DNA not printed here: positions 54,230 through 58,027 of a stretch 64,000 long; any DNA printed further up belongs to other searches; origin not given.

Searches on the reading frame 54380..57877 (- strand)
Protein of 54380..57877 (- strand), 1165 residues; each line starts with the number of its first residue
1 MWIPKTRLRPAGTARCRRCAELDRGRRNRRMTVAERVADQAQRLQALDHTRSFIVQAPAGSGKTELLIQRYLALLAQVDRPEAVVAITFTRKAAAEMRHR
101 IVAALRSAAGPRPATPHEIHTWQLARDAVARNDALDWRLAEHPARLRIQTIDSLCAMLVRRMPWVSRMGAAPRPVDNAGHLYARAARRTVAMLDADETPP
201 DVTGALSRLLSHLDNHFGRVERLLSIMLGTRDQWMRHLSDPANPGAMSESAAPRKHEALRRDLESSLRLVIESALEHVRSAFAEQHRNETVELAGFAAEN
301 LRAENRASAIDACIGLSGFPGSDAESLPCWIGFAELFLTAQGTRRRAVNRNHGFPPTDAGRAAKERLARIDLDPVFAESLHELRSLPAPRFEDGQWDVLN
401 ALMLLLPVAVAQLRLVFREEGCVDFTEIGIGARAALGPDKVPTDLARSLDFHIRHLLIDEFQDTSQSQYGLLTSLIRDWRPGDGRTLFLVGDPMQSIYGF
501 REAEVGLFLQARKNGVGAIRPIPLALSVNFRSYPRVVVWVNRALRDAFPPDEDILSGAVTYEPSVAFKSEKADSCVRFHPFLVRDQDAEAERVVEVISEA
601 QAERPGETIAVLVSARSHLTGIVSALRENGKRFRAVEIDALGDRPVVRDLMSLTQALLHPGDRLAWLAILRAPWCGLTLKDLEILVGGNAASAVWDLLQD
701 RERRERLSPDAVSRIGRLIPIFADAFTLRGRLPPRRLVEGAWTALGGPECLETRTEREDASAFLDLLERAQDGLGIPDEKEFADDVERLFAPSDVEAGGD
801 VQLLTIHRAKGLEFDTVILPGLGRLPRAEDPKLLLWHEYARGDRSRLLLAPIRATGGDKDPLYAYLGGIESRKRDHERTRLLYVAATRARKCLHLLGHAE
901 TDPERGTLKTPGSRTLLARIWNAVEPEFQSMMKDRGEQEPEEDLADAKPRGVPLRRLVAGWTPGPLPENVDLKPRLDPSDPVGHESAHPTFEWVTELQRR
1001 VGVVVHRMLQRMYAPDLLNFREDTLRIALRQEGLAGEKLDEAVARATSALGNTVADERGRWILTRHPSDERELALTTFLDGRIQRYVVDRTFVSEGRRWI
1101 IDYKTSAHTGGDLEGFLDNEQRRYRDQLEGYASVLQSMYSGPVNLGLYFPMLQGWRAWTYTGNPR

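Call 48: search_protein_families(library=pfam, proteins=[window:54380-57877:-], max_evalue=0.0001)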
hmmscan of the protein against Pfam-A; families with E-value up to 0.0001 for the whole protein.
window:54380-57877:- (1165 aa): 6 families
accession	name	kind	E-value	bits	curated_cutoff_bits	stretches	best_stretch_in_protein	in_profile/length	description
PF00580.27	UvrD-helicase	-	3.1e-38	132.4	23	2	416-513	179-268/271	UvrD/REP helicase N-terminal domain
PF13361.12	UvrD_C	-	2.5e-21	76.9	25.6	2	799-895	285-345/350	UvrD-like helicase C-terminal domain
PF13245.12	AAA_19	-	2.7e-15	57.2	25.1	2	49-124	10-76/134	AAA domain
PF13538.12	UvrD_C_2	-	9.6e-11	41.8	27.4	0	873-895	29-51/52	UvrD-like helicase C-terminal domain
PF12705.13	PDDEXK_1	-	3.3e-06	27.7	22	1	996-1140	31-176/247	PD-(D/E)XK nuclease superfamily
PF01443.25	Viral_helicase1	-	1.8e-05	25.1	21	0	54-108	2-53/228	Viral superfamily 1 RNA helicase core domain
